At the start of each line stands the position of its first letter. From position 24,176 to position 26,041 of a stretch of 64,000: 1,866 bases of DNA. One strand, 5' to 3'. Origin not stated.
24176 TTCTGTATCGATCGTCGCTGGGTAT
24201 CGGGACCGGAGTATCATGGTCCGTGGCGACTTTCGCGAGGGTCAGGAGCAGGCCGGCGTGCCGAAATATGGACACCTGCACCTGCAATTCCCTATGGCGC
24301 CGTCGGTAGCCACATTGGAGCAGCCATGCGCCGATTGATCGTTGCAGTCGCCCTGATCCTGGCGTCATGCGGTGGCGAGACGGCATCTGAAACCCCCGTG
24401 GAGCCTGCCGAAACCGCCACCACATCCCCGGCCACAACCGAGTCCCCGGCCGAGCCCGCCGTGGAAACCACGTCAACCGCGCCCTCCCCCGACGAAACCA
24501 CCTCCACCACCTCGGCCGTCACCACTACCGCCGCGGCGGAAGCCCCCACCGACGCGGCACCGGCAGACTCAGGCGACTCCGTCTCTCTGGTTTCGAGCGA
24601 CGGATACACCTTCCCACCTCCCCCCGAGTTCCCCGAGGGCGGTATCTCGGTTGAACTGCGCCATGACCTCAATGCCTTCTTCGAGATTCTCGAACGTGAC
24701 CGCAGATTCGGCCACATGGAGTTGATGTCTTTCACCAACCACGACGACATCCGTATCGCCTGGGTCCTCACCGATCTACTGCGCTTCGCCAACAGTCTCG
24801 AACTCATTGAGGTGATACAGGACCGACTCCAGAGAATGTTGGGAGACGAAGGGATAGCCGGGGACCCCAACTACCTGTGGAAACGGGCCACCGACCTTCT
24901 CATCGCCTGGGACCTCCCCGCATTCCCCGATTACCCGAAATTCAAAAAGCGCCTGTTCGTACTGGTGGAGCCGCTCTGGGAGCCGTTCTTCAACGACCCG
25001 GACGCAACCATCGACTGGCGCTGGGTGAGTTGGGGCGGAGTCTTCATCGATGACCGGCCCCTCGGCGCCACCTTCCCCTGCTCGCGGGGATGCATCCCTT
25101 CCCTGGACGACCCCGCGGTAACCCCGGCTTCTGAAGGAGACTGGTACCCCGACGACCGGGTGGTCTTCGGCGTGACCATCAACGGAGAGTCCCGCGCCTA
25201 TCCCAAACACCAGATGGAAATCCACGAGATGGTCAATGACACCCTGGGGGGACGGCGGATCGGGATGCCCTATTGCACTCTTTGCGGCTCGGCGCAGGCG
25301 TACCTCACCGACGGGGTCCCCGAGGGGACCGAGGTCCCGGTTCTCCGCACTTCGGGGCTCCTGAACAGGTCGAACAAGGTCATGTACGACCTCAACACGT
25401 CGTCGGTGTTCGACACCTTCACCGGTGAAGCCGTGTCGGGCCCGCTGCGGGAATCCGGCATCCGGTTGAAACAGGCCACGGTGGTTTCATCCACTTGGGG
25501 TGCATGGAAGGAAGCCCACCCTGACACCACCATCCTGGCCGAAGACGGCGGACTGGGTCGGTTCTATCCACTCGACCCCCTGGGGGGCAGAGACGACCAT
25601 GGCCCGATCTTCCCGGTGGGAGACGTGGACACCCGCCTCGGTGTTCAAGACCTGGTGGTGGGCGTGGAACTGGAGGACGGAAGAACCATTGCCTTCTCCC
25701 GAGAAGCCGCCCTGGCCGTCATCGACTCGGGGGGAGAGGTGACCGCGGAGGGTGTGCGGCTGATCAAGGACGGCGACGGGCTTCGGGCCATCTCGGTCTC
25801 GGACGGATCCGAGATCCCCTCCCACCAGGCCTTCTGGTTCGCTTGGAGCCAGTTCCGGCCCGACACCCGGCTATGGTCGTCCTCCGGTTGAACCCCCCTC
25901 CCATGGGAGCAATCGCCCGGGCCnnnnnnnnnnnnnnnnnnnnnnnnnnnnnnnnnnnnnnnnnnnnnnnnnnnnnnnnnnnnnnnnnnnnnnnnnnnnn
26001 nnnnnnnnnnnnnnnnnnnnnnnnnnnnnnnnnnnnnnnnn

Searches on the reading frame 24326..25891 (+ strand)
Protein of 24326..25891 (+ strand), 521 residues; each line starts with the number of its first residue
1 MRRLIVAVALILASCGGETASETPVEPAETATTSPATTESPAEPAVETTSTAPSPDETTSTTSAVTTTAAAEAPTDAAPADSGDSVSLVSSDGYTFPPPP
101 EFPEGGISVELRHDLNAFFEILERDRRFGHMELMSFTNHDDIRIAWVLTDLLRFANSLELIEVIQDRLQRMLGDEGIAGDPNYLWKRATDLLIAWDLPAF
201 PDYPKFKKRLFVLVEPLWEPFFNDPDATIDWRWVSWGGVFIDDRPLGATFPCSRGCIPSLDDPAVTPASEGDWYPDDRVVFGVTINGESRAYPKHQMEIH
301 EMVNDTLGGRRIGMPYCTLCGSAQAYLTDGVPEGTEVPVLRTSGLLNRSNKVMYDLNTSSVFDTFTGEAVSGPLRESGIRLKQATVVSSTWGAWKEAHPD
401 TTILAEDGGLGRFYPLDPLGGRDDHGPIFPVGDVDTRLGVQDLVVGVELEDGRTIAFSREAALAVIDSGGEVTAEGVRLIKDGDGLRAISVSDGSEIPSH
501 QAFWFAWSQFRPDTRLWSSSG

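Call 40: search_protein_families(library=pfam, proteins=[window:24326-25891:+], max_evalue=0.00001)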
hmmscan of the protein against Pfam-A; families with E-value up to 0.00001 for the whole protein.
window:24326-25891:+ (521 aa): 1 family
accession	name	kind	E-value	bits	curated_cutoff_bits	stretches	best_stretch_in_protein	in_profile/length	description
PF11376.13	DUF3179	-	1.8e-59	202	27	1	255-454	2-198/292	Protein of unknown function (DUF3179)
